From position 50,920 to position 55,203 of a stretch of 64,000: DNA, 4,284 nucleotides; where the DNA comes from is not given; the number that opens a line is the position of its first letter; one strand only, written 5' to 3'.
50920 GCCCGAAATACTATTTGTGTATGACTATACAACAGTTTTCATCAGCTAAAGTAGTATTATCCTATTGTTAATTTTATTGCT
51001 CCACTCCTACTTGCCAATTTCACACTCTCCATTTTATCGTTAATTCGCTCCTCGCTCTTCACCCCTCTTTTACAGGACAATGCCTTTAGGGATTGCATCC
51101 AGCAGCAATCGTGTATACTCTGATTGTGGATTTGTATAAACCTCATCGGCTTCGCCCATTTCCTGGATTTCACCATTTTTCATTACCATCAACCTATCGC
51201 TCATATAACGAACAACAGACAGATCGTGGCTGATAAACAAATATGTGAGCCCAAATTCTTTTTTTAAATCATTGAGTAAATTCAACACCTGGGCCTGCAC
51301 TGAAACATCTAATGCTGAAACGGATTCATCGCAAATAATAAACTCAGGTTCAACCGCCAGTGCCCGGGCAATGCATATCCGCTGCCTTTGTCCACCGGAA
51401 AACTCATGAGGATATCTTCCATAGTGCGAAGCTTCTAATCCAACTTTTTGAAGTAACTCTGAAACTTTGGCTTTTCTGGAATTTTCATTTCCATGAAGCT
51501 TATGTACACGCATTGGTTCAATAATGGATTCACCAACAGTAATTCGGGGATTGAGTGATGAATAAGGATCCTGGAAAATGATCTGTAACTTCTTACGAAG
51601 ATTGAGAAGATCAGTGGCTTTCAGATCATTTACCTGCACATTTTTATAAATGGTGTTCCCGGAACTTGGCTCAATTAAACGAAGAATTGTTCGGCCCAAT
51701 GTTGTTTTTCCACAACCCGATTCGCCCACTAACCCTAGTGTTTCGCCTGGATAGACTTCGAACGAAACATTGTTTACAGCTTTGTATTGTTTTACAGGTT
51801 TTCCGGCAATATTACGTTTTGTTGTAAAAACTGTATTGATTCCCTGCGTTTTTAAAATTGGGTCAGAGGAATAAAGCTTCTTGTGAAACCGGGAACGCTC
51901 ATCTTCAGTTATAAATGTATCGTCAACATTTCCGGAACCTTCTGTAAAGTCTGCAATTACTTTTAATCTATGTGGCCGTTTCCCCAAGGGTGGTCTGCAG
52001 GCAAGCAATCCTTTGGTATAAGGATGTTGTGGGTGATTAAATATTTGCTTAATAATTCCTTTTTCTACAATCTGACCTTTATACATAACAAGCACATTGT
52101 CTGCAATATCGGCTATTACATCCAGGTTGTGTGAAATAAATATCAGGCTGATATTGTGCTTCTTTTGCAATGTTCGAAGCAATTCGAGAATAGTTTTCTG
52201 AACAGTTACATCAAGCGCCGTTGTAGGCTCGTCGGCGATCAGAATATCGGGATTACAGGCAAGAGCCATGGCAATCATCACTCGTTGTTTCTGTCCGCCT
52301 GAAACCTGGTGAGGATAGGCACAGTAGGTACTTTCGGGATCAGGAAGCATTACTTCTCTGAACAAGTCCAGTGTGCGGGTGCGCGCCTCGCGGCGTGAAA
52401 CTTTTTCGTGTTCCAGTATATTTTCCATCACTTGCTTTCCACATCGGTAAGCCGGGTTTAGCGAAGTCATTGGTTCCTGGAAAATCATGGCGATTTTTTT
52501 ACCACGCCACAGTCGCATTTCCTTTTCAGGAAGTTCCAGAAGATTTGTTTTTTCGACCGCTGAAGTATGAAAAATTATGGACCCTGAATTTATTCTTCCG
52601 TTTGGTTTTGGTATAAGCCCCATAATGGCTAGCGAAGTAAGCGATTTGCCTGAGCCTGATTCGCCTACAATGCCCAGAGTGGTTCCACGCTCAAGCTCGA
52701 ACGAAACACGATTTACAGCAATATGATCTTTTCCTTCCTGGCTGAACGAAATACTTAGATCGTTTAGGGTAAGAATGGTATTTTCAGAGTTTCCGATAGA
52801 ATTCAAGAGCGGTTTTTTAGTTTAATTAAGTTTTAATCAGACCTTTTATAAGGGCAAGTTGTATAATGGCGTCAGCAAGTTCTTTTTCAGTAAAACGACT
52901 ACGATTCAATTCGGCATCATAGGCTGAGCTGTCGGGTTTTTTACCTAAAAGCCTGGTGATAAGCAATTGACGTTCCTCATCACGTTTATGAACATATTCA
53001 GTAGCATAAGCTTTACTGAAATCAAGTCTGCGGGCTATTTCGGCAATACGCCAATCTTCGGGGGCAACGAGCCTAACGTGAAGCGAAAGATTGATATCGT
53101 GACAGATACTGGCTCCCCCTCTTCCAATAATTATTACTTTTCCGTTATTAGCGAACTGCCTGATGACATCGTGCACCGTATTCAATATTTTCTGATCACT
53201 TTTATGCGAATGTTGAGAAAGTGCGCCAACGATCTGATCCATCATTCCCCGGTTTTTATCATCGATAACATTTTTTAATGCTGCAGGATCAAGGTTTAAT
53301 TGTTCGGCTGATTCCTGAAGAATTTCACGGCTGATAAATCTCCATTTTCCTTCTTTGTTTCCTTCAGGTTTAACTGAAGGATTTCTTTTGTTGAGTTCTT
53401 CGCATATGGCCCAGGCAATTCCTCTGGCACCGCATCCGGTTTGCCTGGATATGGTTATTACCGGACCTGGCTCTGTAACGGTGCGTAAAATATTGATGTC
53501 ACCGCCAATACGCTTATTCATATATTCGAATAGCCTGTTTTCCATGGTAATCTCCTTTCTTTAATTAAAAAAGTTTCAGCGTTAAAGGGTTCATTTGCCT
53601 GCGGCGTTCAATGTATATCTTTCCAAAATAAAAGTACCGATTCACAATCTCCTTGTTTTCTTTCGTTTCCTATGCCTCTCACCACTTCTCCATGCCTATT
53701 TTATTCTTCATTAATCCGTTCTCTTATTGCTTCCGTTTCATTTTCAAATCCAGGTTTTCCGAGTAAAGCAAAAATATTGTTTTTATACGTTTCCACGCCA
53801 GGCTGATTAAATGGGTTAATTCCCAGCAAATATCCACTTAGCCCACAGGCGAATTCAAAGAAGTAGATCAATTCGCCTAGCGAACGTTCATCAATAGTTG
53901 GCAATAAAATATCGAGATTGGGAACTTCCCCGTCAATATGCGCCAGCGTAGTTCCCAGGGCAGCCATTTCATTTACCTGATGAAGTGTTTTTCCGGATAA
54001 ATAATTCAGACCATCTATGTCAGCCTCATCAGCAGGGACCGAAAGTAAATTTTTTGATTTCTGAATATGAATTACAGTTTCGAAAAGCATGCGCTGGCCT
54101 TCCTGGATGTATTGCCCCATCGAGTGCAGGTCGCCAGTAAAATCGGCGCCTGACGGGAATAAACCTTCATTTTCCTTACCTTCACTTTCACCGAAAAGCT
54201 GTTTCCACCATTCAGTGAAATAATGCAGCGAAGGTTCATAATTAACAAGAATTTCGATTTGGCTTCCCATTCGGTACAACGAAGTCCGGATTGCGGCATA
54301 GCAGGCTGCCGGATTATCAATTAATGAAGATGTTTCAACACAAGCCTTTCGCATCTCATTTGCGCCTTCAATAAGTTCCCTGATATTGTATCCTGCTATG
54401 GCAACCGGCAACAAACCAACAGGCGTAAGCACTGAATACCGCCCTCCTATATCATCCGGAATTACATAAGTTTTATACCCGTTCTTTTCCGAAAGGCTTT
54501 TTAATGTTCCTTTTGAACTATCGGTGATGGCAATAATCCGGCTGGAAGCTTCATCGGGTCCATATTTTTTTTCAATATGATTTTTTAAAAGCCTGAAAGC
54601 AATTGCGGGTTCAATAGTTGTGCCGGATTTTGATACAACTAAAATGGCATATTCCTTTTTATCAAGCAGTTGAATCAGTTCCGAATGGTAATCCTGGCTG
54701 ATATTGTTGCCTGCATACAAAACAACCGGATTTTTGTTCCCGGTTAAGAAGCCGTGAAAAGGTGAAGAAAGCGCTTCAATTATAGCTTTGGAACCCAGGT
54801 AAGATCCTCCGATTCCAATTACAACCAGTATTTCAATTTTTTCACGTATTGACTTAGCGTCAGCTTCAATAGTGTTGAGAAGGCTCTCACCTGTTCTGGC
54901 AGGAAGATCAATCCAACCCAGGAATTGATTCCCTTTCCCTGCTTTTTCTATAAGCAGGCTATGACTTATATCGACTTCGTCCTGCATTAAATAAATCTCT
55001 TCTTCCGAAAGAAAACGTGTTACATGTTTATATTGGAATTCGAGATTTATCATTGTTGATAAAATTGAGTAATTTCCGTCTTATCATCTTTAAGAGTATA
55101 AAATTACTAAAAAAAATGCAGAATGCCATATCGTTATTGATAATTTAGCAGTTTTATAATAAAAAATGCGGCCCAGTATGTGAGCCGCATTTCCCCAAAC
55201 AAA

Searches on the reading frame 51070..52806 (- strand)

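Call 7: search_protein_families(library=pfam, proteins=[window:51070-52806:-])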
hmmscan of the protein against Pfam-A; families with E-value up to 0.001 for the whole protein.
window:51070-52806:- (578 aa): 11 families
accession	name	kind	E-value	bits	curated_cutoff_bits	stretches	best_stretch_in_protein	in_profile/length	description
PF00005.33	ABC_tran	-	6.2e-62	208.7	25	2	344-495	1-135/137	ABC transporter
PF02463.25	SMC_N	-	1.5e-13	51.1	40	2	341-542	10-212/220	RecF/RecN/SMC N terminal domain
PF08352.17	oligo_HPY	-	1.5e-12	48.2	27.1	1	247-284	1-38/65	Oligopeptide/dipeptide transporter, C-terminal region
PF13401.12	AAA_22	-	1.2e-07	32.5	27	0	359-524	10-120/130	AAA domain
PF13304.12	AAA_21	-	1.1e-06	29.4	27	1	165-228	235-300/304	AAA domain, putative AbiEii toxin, Type IV TA system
PF09818.15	ABC_ATPase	-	1.3e-05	24.8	23.2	0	154-248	144-255/283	P-loop domain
PF13191.12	AAA_16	-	0.00018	22.5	32.6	0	357-393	27-63/167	AAA ATPase domain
PF13555.12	AAA_29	-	0.00022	21.3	27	0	36-55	17-36/61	P-loop containing region of AAA domain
PF07728.20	AAA_5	-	0.00044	20.7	22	0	359-385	4-30/139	AAA domain (dynein-related subfamily)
PF00485.24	PRK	-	0.00072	19.9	22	0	358-379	3-24/196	Phosphoribulokinase / Uridine kinase family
PF20720.3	nSTAND3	-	0.00086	19.5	27.2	0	359-413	22-72/155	Novel STAND NTPase 3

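Call 26: search_protein_families(library=ncbifam, proteins=[window:51070-52806:-], max_evalue=0.00001)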
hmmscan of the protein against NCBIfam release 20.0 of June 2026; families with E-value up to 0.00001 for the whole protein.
window:51070-52806:- (578 aa): 189 families (the best 25 are shown)
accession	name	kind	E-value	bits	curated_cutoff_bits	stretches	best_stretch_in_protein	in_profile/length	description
NF007613.0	PRK10261.1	equivalog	5.9e-194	646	1077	1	8-573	9-568/623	glutathione ABC transporter ATP-binding protein GsiA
NF011713.0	PRK15134.1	equivalog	1.5e-167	558.4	834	2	9-272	3-261/529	microcin C ABC transporter ATP-binding protein YejF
NF008453.0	PRK11308.1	subfamily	2.5e-159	529.9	408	2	312-574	7-267/334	dipeptide ABC transporter ATP-binding protein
NF011659.0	PRK15079.1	equivalog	6.4e-151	501.8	540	2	330-573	26-269/334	murein tripeptide/oligopeptide ABC transporter ATP binding protein OppF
NF043079.1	MMSYN1_0167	equivalog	3e-150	501.7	740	4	94-284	297-487/561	oligopeptide ABC transporter ATP-binding protein OppD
NF008246.0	PRK11022.1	equivalog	7.3e-147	488.7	541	2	11-287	3-273/326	dipeptide ABC transporter ATP-binding protein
NF007010.1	PRK09473.1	subfamily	5.2e-144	478.8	575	2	12-285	2-268/318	oligopeptide ABC transporter ATP-binding protein OppD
NF043071.1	DppF_dipep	equivalog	2.7e-139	464.2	660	2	313-574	9-268/331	dipeptide ABC transporter ATP-binding subunit DppF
NF043078.1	MMSYN1_0168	equivalog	5.3e-139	464.8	800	5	441-573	466-598/649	oligopeptide ABC transporter ATP-binding protein OppF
NF047576.1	opine_ATP_CntF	equivalog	8.6e-135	448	385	2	11-275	2-257/264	staphylopine uptake ABC transporter ATP-binding protein CntF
NF047578.1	opine_ATP_CntD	equivalog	1.6e-134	447.2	380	2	11-276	2-258/266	staphylopine uptake ABC transporter ATP-binding protein CntD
TIGR02770.1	nickel_nikD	equivalog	1.5e-128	426.9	318.7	2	31-270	2-228/230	nickel import ATP-binding protein NikD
TIGR02769.1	nickel_nikE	equivalog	2.9e-121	404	332.55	2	339-572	21-253/265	nickel import ATP-binding protein NikE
NF007739.0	PRK10419.1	subfamily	8.2e-114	379.6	354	2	332-572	17-254/268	nickel ABC transporter ATP-binding protein NikE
TIGR01186.1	proV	subfamily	5.1e-97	325.2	326.6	2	341-569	6-230/363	betaine/proline/choline family ABC transporter ATP-binding protein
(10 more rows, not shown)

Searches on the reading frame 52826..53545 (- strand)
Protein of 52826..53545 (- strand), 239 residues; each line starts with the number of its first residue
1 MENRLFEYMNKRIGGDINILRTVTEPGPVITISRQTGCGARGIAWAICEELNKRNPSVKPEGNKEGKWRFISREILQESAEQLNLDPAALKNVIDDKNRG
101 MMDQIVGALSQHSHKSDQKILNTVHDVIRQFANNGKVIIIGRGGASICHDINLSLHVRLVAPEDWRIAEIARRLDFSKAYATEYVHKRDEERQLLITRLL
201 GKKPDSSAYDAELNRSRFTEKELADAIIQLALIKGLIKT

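Call 7: search_protein_families(library=pfam, proteins=[window:52826-53545:-])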
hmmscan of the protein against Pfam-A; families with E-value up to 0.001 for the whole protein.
window:52826-53545:- (239 aa): 1 family
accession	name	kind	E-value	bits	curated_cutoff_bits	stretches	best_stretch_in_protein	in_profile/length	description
PF13189.12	Cytidylate_kin2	-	7.4e-30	104.8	28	1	68-216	25-175/176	Cytidylate kinase-like family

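Call 26: search_protein_families(library=ncbifam, proteins=[window:52826-53545:-], max_evalue=0.00001)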
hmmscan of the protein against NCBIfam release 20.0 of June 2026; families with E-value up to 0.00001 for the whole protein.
window:52826-53545:- (239 aa): 0 families

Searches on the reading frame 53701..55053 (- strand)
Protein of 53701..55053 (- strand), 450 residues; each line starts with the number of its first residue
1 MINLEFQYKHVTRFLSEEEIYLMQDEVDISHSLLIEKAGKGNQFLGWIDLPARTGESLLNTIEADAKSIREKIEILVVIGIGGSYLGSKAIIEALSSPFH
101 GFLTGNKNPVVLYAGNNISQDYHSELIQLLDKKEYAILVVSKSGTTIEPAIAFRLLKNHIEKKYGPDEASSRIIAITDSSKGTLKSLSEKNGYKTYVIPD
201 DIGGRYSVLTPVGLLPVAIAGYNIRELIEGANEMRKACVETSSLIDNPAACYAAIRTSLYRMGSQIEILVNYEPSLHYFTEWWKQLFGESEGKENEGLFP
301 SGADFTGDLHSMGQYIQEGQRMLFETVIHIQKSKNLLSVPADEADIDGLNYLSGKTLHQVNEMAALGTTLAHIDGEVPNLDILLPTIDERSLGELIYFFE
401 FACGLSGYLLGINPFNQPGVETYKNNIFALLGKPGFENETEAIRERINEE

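Call 7: search_protein_families(library=pfam, proteins=[window:53701-55053:-])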
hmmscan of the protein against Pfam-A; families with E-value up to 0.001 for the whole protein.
window:53701-55053:- (450 aa): 1 family
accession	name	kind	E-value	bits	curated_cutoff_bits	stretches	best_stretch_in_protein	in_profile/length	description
PF00342.24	PGI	-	1.1e-28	100.6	22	1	71-424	94-459/486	Phosphoglucose isomerase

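Call 26: search_protein_families(library=ncbifam, proteins=[window:53701-55053:-], max_evalue=0.00001)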
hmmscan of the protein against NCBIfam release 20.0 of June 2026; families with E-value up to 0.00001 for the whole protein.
window:53701-55053:- (450 aa): 8 families
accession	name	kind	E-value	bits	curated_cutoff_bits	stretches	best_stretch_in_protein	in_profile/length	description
NF010697.0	PRK14097.1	equivalog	3.5e-192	638.9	443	1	1-447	1-448/448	glucose-6-phosphate isomerase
NF003016.0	PRK03868.1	equivalog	2.3e-63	214.5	487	1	41-427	28-403/410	glucose-6-phosphate isomerase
NF040629.1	PGI_Meth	equivalog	3e-55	188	350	1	67-425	56-393/396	glucose-6-phosphate isomerase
NF010696.0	PRK14096.1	equivalog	2.3e-42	145.2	671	1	72-426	113-457/528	glucose-6-phosphate isomerase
NF007080.0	PRK09533.1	equivalog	7.1e-42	143.3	712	1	41-308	424-681/949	bifunctional transaldolase/phosoglucose isomerase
NF001211.0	PRK00179.1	equivalog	1e-30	106.8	492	1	70-425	143-510/544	glucose-6-phosphate isomerase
NF010695.0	PRK14095.1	equivalog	8.4e-28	97.3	703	1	70-294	148-362/536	glucose-6-phosphate isomerase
TIGR02128.1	G6PI_arch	equivalog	2.2e-06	26.8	213.9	1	65-236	13-153/308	bifunctional phosphoglucose/phosphomannose isomerase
